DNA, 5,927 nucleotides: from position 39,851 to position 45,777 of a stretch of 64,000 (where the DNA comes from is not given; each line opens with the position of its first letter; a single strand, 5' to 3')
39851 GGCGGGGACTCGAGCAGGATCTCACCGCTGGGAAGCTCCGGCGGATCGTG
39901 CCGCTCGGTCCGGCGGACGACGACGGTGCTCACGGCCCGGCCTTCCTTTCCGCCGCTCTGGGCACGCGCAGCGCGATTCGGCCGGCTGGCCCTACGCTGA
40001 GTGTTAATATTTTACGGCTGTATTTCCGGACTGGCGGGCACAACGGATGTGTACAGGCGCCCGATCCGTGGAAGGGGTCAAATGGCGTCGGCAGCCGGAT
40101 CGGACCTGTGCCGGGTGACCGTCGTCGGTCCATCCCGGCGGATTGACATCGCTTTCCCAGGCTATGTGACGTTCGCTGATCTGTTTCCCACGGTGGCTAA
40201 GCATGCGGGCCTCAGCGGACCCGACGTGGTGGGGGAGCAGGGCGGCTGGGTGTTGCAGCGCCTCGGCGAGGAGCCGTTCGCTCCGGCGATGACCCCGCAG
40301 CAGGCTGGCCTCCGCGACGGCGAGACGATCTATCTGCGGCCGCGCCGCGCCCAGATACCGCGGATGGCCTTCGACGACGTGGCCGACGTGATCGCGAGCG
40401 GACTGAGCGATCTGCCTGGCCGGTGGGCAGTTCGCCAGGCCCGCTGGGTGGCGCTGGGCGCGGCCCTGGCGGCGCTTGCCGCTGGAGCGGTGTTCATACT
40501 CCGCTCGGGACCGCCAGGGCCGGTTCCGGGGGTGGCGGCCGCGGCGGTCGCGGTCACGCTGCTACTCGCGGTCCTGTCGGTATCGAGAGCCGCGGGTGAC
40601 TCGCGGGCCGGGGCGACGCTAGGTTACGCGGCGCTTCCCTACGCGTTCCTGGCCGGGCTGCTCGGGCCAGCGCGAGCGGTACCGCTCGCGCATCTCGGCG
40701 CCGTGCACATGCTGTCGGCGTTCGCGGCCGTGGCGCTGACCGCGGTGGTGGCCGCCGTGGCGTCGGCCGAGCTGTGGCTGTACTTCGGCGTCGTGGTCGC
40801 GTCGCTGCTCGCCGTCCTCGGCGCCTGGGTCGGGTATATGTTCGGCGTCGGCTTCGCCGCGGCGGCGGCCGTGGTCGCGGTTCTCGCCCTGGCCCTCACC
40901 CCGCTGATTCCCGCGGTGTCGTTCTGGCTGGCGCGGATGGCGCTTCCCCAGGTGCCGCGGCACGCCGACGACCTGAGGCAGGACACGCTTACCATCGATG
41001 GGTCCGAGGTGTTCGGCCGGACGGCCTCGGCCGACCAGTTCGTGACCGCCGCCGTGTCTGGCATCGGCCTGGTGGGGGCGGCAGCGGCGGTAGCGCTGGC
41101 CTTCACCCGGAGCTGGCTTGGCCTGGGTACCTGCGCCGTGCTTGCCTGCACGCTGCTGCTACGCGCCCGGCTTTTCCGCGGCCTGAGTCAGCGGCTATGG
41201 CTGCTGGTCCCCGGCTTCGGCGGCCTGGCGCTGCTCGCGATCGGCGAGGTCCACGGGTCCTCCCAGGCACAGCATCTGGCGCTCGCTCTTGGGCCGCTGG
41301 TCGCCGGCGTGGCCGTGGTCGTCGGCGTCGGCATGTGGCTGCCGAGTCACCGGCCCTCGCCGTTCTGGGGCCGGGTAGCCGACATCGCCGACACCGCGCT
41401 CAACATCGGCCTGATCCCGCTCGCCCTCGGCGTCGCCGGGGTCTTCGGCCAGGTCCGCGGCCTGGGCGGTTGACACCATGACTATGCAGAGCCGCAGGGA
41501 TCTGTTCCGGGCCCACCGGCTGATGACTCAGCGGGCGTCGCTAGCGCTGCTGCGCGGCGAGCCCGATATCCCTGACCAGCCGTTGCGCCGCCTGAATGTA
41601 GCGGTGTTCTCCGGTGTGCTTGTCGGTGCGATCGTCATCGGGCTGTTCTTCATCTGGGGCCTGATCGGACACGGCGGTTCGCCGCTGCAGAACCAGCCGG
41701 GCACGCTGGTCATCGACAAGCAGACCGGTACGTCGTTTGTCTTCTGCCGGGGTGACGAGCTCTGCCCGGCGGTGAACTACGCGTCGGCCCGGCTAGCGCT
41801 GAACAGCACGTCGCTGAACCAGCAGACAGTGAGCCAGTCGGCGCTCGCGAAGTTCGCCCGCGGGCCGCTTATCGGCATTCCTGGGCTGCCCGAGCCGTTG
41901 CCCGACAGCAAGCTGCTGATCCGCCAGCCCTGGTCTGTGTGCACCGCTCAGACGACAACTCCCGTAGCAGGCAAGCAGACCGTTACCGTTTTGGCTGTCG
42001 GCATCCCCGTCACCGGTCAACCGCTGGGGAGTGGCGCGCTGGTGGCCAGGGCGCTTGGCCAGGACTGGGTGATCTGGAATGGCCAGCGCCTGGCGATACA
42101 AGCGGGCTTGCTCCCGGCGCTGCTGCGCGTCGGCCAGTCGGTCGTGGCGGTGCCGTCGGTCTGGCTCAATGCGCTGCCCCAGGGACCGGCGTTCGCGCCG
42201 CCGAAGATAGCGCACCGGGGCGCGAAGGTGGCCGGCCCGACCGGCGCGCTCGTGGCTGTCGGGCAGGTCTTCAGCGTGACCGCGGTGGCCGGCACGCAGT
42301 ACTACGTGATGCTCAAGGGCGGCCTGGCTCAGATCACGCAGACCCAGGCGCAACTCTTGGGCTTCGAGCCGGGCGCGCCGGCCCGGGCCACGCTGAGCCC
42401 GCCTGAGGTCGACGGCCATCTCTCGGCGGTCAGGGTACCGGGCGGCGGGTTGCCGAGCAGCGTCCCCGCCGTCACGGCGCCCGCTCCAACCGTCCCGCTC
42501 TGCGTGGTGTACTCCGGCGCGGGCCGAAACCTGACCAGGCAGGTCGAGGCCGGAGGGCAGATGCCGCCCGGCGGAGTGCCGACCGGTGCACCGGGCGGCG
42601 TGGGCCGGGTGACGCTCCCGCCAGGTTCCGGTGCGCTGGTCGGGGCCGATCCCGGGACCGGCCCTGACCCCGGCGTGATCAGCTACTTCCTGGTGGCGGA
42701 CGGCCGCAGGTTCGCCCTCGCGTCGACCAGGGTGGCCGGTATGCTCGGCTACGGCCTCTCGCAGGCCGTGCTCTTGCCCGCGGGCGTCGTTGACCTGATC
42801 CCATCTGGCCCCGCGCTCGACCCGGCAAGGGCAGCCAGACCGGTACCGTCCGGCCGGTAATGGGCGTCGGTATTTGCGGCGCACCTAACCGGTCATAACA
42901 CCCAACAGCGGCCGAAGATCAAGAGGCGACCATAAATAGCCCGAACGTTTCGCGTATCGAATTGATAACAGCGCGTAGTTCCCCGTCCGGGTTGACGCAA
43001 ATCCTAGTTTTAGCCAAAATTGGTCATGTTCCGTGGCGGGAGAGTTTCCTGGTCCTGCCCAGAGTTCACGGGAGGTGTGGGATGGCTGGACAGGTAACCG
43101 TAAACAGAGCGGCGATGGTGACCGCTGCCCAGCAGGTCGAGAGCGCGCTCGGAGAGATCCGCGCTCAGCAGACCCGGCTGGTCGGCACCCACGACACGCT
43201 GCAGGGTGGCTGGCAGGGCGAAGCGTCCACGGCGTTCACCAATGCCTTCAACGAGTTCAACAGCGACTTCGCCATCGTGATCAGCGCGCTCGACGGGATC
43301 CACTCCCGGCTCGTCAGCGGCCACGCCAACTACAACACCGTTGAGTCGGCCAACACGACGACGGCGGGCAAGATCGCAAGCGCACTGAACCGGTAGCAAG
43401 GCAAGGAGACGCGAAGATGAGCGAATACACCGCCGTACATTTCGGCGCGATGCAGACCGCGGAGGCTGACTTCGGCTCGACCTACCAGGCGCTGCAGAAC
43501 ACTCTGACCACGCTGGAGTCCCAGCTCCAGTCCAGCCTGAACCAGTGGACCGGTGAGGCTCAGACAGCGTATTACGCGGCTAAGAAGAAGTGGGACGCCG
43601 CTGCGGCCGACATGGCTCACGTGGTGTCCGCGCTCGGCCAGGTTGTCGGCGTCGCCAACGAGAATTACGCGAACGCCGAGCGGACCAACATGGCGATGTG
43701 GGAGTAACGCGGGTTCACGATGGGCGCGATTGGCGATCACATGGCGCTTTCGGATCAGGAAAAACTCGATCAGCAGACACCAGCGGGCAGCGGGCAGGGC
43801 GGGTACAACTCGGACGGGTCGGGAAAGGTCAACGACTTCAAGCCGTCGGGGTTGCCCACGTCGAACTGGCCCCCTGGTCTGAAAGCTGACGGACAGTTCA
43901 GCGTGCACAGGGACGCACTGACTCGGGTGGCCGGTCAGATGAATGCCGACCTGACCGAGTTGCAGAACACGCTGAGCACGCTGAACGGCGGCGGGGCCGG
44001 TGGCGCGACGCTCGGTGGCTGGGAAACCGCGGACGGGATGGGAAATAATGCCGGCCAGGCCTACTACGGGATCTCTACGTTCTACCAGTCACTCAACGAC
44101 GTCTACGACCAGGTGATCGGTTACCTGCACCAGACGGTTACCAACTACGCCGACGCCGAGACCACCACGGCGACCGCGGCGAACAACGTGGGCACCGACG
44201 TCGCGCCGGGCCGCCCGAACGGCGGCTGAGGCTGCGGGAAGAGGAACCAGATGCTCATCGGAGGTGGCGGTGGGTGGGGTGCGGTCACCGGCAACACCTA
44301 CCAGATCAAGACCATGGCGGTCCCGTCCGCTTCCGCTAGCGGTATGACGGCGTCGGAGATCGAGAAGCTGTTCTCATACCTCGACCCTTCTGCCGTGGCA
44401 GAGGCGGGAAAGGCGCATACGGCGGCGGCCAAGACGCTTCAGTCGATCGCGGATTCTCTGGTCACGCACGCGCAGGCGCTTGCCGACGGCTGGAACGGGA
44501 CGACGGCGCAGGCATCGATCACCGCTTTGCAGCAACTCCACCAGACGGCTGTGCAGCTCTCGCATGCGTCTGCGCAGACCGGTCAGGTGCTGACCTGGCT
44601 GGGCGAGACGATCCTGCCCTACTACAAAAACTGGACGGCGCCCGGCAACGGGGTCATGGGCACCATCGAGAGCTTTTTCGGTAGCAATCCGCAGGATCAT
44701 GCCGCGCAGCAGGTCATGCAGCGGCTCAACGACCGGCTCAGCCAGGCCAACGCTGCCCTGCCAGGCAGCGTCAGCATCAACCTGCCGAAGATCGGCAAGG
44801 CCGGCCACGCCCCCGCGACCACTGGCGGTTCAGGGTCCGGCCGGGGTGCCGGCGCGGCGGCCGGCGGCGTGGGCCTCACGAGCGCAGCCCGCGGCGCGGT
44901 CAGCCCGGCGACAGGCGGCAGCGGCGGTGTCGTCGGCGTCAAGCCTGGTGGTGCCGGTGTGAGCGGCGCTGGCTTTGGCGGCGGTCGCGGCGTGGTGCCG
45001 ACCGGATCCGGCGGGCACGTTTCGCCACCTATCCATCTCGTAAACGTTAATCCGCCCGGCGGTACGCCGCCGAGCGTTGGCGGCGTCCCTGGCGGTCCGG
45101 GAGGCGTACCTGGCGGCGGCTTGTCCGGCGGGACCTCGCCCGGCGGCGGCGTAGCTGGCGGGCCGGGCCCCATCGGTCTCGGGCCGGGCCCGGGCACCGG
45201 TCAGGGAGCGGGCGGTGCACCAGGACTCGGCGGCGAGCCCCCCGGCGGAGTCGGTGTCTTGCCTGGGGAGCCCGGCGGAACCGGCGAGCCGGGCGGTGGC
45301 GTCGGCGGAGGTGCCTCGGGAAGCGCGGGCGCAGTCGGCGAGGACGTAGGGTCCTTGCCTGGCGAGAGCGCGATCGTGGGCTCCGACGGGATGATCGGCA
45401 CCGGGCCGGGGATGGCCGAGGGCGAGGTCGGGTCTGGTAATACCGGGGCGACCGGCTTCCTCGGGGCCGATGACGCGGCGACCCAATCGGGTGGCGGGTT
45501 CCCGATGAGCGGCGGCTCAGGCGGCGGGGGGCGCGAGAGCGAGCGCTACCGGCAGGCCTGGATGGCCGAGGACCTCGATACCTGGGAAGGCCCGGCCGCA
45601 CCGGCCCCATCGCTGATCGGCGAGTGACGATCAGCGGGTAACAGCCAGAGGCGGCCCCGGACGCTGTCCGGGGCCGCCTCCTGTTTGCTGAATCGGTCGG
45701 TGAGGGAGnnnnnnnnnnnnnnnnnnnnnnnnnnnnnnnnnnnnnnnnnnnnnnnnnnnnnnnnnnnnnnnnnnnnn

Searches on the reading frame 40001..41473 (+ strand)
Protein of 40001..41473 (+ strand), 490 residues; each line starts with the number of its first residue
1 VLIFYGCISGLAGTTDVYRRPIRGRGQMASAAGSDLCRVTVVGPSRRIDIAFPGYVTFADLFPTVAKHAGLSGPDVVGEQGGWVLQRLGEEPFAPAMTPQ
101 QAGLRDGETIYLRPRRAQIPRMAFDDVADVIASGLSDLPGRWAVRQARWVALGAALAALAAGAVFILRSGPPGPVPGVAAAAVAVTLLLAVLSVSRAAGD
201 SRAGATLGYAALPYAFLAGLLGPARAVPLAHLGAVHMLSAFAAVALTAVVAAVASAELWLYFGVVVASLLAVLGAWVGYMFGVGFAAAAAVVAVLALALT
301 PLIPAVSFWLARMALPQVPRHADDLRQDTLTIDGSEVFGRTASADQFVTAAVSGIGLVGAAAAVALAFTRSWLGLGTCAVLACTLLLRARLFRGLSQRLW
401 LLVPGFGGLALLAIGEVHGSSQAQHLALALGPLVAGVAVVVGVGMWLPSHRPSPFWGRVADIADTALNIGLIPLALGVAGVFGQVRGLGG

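Call 10: search_protein_families(library=pfam, proteins=[window:40001-41473:+], max_evalue=0.01)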
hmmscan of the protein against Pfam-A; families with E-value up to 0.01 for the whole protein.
window:40001-41473:+ (490 aa): 2 families
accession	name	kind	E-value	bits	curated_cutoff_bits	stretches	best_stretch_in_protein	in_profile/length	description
PF19053.6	EccD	-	1.4e-86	290.9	30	1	147-488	1-339/339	EccD-like transmembrane domain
PF08817.16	YukD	-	1.2e-19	71.2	27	1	36-112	1-76/76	WXG100 protein secretion system (Wss), protein YukD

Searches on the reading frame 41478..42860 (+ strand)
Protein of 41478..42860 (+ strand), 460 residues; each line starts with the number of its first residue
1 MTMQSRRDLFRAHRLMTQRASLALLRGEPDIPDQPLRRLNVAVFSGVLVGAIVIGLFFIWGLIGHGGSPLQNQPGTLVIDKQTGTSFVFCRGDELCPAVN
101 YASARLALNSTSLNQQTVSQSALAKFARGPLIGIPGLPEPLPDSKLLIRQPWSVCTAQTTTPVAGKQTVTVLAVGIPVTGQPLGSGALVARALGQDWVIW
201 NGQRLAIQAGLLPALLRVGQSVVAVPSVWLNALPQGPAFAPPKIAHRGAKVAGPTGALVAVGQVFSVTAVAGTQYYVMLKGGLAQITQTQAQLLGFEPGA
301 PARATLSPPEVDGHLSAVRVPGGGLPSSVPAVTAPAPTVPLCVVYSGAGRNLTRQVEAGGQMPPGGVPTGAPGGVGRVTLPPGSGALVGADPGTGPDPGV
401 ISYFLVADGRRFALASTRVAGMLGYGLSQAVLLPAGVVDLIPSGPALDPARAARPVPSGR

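Call 10: search_protein_families(library=pfam, proteins=[window:41478-42860:+], max_evalue=0.01)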
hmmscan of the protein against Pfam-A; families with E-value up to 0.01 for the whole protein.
window:41478-42860:+ (460 aa): 1 family
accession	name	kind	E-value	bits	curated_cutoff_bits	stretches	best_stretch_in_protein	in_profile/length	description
PF05108.18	T7SS_ESX1_EccB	-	4.6e-78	263.4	27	1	5-453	4-466/474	Type VII secretion system ESX-1, transport TM domain B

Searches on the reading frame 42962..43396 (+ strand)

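Call 12: search_protein_families(library=pfam, proteins=[window:42962-43396:+], max_evalue=0.05)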
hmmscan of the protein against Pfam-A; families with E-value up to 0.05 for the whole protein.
window:42962-43396:+ (144 aa): 3 families
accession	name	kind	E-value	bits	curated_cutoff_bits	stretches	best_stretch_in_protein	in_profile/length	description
PF06013.18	WXG100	-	4.8e-14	52.8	27.3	1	45-128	2-85/86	Proteins of 100 residues with WXG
PF00823.25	PPE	-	0.0084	16.6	26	1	50-99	21-71/165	PPE family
PF18879.6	EspA_EspE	-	0.04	14.8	27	0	81-123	32-73/84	EspA/EspE family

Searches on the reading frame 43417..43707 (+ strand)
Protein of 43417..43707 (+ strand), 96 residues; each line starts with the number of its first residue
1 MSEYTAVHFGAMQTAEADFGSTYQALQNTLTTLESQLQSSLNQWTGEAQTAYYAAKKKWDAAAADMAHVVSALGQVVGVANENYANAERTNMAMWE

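Call 12: search_protein_families(library=pfam, proteins=[window:43417-43707:+], max_evalue=0.05)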
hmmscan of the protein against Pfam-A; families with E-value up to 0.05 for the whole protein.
window:43417-43707:+ (96 aa): 5 families
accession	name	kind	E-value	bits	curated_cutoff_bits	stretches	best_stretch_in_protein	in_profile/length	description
PF06013.18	WXG100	-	6.8e-12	45.9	27.3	1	7-88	4-85/86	Proteins of 100 residues with WXG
PF02050.21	FliJ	-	0.025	15.2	28.4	1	9-93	7-91/123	Flagellar FliJ protein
PF10824.14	T7SS_ESX_EspC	-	0.031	15.1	23.5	0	6-91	6-94/100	Excreted virulence factor EspC, type VII ESX diderm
PF18879.6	EspA_EspE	-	0.033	15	27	1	20-82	9-73/84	EspA/EspE family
PF20396.3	DUF6689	-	0.049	13.3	27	0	21-89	185-251/275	Family of unknown function (DUF6689)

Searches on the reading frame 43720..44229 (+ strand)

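Call 10: search_protein_families(library=pfam, proteins=[window:43720-44229:+], max_evalue=0.01)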
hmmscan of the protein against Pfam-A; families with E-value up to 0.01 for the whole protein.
window:43720-44229:+ (169 aa): 0 families

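Call 12: search_protein_families(library=pfam, proteins=[window:43720-44229:+], max_evalue=0.05)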
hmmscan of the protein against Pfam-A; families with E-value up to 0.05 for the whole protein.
window:43720-44229:+ (169 aa): 1 family
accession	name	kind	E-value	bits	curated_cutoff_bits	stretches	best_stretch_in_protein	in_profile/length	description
PF06013.18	WXG100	-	0.013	16.2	27.3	1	60-148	2-86/86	Proteins of 100 residues with WXG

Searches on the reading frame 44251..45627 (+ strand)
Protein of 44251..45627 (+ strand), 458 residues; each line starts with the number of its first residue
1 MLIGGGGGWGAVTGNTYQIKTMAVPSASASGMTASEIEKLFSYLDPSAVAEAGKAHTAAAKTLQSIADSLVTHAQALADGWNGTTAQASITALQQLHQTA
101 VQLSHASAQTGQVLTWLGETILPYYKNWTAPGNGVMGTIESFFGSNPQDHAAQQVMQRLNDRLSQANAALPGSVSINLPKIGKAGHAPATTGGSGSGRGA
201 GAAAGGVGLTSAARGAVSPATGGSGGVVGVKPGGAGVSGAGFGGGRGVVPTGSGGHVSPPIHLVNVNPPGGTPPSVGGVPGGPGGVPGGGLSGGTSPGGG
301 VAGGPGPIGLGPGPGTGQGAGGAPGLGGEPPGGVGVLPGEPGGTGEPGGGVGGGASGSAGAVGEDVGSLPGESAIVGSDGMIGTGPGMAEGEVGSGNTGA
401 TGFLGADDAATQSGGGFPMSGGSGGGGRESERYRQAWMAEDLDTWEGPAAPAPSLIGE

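Call 10: search_protein_families(library=pfam, proteins=[window:44251-45627:+], max_evalue=0.01)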
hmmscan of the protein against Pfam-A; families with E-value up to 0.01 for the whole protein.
window:44251-45627:+ (458 aa): 3 families
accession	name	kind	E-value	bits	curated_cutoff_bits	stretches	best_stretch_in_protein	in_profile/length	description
PF06013.18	WXG100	-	8.6e-07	29.6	27.3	1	45-115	5-75/86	Proteins of 100 residues with WXG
PF25547.1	WXG100_2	-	0.00072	20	27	1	45-115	27-99/150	WXG100 like domain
PF09375.15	Peptidase_M75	-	0.0023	18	23.5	1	26-120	98-177/288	Imelysin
